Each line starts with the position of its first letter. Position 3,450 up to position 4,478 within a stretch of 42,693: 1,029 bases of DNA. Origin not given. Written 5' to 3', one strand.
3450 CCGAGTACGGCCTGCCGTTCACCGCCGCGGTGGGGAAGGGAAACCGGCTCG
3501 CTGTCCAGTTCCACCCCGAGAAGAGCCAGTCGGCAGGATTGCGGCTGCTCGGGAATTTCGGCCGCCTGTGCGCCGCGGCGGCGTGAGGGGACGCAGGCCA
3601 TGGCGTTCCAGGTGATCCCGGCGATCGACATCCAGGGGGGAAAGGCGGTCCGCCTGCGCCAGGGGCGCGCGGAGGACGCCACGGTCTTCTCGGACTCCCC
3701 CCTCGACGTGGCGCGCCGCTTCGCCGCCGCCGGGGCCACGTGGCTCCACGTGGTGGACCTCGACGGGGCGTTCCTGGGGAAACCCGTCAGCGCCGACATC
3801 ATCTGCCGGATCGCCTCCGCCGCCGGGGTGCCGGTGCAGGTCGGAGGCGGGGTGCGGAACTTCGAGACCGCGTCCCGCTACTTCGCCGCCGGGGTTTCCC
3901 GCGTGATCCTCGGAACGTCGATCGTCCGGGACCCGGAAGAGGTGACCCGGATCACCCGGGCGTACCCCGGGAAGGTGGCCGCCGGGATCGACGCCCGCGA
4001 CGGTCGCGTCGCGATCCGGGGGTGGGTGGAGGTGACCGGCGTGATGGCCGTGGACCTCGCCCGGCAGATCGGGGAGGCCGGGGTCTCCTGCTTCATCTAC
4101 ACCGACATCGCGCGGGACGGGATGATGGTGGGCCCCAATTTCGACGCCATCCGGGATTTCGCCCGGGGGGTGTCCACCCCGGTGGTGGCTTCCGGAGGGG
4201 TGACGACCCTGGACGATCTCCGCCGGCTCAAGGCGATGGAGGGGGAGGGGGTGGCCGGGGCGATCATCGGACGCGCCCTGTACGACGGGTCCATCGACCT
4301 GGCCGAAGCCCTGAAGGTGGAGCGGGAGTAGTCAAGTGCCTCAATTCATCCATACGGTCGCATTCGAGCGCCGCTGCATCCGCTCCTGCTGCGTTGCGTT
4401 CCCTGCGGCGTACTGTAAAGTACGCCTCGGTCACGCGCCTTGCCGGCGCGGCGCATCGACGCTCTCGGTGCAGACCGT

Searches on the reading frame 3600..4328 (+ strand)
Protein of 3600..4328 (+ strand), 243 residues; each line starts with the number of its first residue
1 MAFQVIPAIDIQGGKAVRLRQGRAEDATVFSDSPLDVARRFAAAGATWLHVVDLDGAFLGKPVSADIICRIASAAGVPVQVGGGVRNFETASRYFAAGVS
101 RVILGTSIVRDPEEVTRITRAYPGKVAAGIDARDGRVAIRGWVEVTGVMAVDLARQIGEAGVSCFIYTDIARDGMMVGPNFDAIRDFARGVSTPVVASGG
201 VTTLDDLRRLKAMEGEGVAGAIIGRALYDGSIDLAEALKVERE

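Call 44: find_related_loci(query=window:3600-4328:+, collection=metagenome_contigs, flank=3000)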
Query window:3600-4328:+ (243 aa) in metagenome_contigs; peptide patterns used: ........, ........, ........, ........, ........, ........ (x = any residue, [..] = any of these).
600 stretches matched a pattern (row limit reached: there are more); 585 encode a relative of the query (tblastn E <= 1e-3); the best 80 are kept; 80 distinct loci.
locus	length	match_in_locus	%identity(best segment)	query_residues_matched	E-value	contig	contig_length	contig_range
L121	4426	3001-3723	91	3-243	1e-143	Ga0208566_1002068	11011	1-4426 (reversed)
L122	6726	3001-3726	87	1-242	1e-137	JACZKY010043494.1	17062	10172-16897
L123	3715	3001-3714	91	1-238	3e-139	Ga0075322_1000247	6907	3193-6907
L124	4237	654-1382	91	1-243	5e-136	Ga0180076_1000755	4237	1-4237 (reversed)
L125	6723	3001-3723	91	3-243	3e-133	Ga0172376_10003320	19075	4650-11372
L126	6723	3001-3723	91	3-243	3e-133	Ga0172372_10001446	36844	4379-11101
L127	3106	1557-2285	91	1-243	2e-138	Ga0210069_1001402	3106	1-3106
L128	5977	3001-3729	75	1-243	2e-120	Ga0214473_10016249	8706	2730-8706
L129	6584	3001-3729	73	1-243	7e-117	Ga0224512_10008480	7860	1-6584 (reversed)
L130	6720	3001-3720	88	3-242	2e-137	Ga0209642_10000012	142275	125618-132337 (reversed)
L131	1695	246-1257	55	1-240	3e-81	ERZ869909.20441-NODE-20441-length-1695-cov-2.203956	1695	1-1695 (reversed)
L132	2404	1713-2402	56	5-234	4e-77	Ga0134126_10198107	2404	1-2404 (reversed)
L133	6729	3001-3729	53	5-240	7e-75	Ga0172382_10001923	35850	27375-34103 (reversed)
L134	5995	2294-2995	50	5-238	4e-74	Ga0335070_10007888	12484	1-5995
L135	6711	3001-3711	49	5-240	4e-74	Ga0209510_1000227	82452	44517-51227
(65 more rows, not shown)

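Call 73: search_protein_families(library=pfam, proteins=[window:3600-4328:+])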
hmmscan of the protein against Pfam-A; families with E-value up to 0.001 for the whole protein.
window:3600-4328:+ (243 aa): 2 families
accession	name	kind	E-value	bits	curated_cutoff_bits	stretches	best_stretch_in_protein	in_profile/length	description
PF00977.27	His_biosynth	-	3.4e-75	252.9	23.6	1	4-232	1-227/228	Histidine biosynthesis protein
PF01207.24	Dus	-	1.5e-05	24.7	20.4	0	179-228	171-218/311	Dihydrouridine synthase (Dus)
